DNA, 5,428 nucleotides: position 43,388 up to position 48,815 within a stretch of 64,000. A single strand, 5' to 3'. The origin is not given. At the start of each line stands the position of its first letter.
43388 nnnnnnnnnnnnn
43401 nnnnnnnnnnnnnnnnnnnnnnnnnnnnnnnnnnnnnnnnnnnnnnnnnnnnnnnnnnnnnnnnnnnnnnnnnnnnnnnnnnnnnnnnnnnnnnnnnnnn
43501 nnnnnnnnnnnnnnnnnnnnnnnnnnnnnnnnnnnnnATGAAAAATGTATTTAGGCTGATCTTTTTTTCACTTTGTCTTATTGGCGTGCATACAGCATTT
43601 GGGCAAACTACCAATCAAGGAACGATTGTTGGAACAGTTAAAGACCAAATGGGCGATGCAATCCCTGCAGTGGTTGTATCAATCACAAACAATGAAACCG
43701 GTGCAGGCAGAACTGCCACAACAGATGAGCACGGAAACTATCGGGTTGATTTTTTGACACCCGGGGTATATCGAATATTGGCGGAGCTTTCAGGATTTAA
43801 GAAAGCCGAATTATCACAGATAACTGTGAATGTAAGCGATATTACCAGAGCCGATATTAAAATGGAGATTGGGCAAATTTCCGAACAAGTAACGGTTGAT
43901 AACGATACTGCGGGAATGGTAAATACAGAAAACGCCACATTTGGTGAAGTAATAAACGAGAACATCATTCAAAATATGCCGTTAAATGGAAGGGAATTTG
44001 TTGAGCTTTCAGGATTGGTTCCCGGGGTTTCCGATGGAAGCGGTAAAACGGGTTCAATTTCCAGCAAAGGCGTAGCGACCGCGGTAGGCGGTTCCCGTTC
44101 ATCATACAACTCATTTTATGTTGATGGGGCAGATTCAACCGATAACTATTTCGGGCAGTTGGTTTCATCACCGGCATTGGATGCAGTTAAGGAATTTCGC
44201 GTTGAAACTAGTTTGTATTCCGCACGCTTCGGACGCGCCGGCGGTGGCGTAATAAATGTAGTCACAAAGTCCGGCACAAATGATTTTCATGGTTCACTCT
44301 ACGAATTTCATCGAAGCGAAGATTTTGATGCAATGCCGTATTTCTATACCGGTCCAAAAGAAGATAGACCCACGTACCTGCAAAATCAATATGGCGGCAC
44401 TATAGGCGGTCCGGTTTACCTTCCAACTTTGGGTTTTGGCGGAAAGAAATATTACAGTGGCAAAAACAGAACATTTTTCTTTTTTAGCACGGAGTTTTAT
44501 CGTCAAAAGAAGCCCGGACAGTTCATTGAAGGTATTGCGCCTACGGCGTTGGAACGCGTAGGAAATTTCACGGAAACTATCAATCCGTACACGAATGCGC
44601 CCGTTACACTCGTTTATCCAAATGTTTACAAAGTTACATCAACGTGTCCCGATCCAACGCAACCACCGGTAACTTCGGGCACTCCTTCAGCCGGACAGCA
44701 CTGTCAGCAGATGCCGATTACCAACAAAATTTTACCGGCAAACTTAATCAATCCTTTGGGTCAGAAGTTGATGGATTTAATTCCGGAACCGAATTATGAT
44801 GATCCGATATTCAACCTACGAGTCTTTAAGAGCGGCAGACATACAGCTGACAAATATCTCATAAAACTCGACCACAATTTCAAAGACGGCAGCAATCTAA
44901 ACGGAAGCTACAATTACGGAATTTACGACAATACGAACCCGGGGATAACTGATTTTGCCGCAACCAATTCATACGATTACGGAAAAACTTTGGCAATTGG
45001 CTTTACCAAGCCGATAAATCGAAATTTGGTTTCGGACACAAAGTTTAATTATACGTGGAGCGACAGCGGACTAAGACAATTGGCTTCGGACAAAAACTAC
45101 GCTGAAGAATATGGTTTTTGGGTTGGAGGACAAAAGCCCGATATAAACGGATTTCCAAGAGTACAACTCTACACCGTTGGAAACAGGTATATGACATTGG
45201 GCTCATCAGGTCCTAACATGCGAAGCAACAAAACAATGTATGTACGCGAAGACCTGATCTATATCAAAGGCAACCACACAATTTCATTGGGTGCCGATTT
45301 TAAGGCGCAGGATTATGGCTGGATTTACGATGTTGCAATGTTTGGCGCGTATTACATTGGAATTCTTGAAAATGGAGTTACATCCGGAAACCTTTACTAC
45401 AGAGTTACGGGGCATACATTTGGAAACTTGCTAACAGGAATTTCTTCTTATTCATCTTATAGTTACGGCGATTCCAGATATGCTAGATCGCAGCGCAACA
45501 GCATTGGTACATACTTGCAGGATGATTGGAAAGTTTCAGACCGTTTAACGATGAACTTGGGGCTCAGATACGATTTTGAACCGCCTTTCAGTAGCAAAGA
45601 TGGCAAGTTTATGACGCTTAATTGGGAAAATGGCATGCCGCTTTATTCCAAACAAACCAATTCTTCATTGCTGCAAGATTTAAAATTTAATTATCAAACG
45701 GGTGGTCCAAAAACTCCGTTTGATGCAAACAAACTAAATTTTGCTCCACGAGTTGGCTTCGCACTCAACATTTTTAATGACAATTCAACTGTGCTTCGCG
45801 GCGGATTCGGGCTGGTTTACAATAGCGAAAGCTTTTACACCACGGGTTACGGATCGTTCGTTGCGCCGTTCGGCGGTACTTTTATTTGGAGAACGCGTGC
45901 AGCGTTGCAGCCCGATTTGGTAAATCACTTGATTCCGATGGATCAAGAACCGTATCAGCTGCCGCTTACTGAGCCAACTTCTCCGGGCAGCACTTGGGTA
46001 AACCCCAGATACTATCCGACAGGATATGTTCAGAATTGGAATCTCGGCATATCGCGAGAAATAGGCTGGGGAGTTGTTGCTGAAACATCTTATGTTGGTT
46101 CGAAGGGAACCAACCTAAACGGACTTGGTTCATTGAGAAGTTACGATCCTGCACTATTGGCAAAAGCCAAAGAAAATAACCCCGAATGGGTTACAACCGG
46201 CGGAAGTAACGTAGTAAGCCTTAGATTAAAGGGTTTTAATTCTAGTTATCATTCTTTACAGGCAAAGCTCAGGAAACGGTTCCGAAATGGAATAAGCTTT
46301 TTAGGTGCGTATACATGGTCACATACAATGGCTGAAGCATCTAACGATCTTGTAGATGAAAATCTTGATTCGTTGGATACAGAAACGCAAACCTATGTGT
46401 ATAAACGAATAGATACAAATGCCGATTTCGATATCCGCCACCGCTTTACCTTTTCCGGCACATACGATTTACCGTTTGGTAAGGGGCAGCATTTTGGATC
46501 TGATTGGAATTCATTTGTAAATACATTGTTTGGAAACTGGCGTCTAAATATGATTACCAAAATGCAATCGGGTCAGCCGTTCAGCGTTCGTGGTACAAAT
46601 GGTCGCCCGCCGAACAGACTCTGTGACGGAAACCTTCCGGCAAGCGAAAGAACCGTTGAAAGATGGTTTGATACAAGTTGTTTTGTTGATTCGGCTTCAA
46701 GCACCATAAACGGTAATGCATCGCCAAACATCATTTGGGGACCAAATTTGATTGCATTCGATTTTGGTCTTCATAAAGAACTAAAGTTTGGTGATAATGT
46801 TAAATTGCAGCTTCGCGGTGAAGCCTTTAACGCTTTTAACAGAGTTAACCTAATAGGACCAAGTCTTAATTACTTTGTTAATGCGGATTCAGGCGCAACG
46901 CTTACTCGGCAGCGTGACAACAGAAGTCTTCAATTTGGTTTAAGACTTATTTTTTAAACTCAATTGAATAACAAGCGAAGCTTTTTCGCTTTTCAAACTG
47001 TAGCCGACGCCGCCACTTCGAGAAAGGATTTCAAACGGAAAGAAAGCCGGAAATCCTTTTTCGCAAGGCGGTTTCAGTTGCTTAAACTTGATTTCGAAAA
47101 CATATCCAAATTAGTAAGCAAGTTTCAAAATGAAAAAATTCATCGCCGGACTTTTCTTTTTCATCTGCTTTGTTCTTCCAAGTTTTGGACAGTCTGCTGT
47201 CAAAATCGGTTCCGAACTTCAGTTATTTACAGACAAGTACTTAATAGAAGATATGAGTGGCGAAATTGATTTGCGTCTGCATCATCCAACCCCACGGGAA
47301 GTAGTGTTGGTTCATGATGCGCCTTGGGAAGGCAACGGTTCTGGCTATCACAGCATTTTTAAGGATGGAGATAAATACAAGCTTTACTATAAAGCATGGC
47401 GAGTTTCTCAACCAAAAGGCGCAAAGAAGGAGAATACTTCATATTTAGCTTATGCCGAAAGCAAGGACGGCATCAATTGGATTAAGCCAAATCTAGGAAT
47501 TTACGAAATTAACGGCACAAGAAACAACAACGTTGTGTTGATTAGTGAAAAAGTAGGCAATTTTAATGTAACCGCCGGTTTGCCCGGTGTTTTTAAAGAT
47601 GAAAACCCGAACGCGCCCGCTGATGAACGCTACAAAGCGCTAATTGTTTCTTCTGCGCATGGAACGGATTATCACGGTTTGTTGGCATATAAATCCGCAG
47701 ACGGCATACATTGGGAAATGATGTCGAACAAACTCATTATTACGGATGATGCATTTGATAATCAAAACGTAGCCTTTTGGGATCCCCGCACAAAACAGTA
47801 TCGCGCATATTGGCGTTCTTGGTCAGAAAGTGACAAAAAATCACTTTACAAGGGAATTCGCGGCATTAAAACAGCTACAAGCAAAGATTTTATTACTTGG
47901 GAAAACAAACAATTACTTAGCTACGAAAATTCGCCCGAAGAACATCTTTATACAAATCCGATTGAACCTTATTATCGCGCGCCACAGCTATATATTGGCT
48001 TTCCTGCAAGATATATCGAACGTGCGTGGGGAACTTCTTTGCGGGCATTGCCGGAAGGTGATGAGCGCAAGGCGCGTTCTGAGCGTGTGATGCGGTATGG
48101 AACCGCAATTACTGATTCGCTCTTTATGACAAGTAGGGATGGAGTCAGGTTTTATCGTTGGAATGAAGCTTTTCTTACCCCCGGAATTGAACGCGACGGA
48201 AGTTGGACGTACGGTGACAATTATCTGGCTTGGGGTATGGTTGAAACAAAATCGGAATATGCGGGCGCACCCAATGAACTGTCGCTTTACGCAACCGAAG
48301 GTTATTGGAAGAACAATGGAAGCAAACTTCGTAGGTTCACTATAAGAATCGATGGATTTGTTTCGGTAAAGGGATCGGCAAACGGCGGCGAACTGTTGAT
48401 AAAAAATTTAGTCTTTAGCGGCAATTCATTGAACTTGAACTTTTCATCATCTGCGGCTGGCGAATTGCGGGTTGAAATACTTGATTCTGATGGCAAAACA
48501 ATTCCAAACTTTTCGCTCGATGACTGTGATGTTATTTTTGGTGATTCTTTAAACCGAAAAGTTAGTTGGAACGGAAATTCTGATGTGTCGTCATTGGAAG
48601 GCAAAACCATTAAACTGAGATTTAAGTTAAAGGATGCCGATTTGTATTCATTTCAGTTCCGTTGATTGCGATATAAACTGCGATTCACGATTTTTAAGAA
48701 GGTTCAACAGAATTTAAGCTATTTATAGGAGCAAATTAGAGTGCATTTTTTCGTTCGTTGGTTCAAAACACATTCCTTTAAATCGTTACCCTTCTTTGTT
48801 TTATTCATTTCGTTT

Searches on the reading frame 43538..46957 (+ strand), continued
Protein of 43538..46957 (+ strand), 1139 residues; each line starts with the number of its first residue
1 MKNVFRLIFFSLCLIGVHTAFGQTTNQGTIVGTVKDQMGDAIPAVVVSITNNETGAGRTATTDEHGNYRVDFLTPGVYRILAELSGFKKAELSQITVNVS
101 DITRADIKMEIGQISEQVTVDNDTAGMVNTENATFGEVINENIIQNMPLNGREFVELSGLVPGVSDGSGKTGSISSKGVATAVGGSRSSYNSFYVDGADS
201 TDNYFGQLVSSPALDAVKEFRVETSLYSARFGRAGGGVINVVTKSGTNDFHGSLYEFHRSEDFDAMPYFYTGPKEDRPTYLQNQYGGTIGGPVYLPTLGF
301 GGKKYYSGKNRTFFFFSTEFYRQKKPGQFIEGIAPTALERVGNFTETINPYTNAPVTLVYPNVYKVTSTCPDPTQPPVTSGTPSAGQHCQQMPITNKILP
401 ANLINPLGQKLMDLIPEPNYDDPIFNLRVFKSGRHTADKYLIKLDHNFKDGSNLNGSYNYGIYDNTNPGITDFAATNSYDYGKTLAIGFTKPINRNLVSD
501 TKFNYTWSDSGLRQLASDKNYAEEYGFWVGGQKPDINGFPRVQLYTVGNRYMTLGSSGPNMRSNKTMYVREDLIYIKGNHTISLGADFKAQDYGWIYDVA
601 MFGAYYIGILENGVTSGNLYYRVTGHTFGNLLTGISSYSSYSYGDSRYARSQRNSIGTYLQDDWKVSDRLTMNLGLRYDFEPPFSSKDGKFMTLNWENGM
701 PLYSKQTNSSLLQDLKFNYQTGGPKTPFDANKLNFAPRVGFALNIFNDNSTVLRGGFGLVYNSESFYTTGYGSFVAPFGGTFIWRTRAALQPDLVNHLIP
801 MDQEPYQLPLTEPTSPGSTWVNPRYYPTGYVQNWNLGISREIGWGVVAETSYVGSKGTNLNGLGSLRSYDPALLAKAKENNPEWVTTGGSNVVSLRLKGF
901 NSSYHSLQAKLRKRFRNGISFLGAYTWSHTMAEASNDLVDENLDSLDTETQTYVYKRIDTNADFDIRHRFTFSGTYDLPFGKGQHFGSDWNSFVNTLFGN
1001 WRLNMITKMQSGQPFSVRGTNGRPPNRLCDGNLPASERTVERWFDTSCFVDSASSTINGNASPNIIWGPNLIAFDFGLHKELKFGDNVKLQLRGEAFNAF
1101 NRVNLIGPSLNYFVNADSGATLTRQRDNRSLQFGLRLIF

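Call 59: find_encoding_contigs(protein=P0029, flank=10000, max_places=1)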
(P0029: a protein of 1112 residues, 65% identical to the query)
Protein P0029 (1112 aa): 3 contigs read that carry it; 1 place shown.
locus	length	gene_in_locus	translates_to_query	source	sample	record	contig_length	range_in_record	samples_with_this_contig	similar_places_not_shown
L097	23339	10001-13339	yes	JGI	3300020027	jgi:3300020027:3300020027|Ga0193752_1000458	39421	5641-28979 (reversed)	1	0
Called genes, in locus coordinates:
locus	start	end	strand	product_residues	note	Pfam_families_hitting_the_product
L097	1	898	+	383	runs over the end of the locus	PF00144:Beta-lactamase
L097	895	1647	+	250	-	PF00753:Lactamase_B, PF12706:Lactamase_B_2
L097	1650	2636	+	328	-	PF24827:AstE_AspA_cat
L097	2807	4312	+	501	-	PF00474:SSF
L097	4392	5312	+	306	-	PF24981:Beta-prop_ATRN-LZTR1, PF13964:Beta-prop_Calicin, PF13854:Kelch_HCF, PF24681:Kelch_KLHDC2_KLHL20_DRC7, PF25210:Kelch_FKB95, PF13415:Beta-prop_FBX42, PF13964:Beta-prop_Calicin, PF24996:NANM, +7 more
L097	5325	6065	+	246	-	PF25182:NonGDSL (weak), PF04311:DUF459 (weak), PF00657:Lipase_GDSL, PF13472:Lipase_GDSL_2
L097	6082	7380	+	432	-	PF13660:DUF4147, PF05161:MOFRL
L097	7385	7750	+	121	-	PF01042:Ribonuc_L-PSP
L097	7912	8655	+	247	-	PF00657:Lipase_GDSL, PF13472:Lipase_GDSL_2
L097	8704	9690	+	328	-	PF01408:GFO_IDH_MocA, PF22725:GFO_IDH_MocA_C3, PF02894:GFO_IDH_MocA_C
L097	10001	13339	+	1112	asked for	PF13620:CarboxypepD_reg, PF13715:CarbopepD_reg_2, PF22904:NOMO1-like_2nd (faint), PF25183:OMP_b-brl_4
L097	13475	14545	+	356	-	PF14607:GxDLY, PF13472:Lipase_GDSL_2, PF14606:Lipase_GDSL_3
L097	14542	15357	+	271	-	PF23441:SDR (weak), PF00106:adh_short, PF08659:KR, PF13561:adh_short_C2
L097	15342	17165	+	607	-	PF13859:BNR_3, PF02012:BNR (faint), PF13088:BNR_2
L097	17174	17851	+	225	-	PF03737:RraA-like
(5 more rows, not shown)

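Call 60: find_encoding_contigs(protein=P0034, flank=10000, max_places=1)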
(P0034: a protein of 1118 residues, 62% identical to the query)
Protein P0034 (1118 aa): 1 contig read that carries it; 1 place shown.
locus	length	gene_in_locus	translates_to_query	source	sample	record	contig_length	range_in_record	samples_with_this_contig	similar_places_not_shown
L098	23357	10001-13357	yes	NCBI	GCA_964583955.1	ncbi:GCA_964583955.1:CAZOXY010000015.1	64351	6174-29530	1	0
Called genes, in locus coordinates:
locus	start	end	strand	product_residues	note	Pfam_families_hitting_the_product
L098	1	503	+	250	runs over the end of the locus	PF23023:Anti-Pycsar_Apyc1 (weak), PF00753:Lactamase_B, PF12706:Lactamase_B_2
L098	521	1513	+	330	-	PF24827:AstE_AspA_cat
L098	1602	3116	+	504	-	PF00474:SSF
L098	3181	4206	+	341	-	PF13415:Beta-prop_FBX42 (weak), PF24681:Kelch_KLHDC2_KLHL20_DRC7, PF13964:Beta-prop_Calicin (weak), PF25210:Kelch_FKB95, PF01344:Kelch_1 (weak), PF24996:NANM, PF13964:Beta-prop_Calicin, PF24981:Beta-prop_ATRN-LZTR1 (weak), +5 more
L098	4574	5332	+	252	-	PF16912:Glu_dehyd_C (weak), PF00107:ADH_zinc_N, PF13602:ADH_zinc_N_2 (weak)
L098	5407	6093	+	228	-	PF19040:SGNH (weak), PF25182:NonGDSL (weak), PF00657:Lipase_GDSL, PF13472:Lipase_GDSL_2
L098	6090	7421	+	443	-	PF13660:DUF4147, PF05161:MOFRL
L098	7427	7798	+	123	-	PF01042:Ribonuc_L-PSP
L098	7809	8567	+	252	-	PF00657:Lipase_GDSL, PF13472:Lipase_GDSL_2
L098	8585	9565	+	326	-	PF01408:GFO_IDH_MocA, PF02894:GFO_IDH_MocA_C, PF22725:GFO_IDH_MocA_C3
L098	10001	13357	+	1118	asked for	PF13620:CarboxypepD_reg, PF13715:CarbopepD_reg_2, PF25183:OMP_b-brl_4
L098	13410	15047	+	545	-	PF00884:Sulfatase, PF01663:Phosphodiest (faint), PF16347:SGSH_C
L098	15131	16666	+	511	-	-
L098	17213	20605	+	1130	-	PF13620:CarboxypepD_reg, PF13715:CarbopepD_reg_2, PF25183:OMP_b-brl_4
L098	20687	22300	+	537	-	PF00884:Sulfatase, PF01663:Phosphodiest (faint), PF16347:SGSH_C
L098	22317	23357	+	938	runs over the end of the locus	PF01839:FG-GAP (faint), PF13517:FG-GAP_3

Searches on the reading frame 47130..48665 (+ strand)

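Call 7: search_protein_families(library=pfam, proteins=[window:47130-48665:+])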
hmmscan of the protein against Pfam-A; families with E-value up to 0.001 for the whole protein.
window:47130-48665:+ (511 aa): 0 families

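Call 68: search_protein_families(library=ncbifam, proteins=[window:47130-48665:+], max_evalue=0.00001)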
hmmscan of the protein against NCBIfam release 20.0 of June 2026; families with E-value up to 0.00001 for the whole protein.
window:47130-48665:+ (511 aa): 1 family
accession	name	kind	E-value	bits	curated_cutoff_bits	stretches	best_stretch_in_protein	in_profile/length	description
NF052550.1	BManbPhaseBMBP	equivalog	2.5e-08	33.6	450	0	184-291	59-169/296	beta-1,2-mannobiose phosphorylase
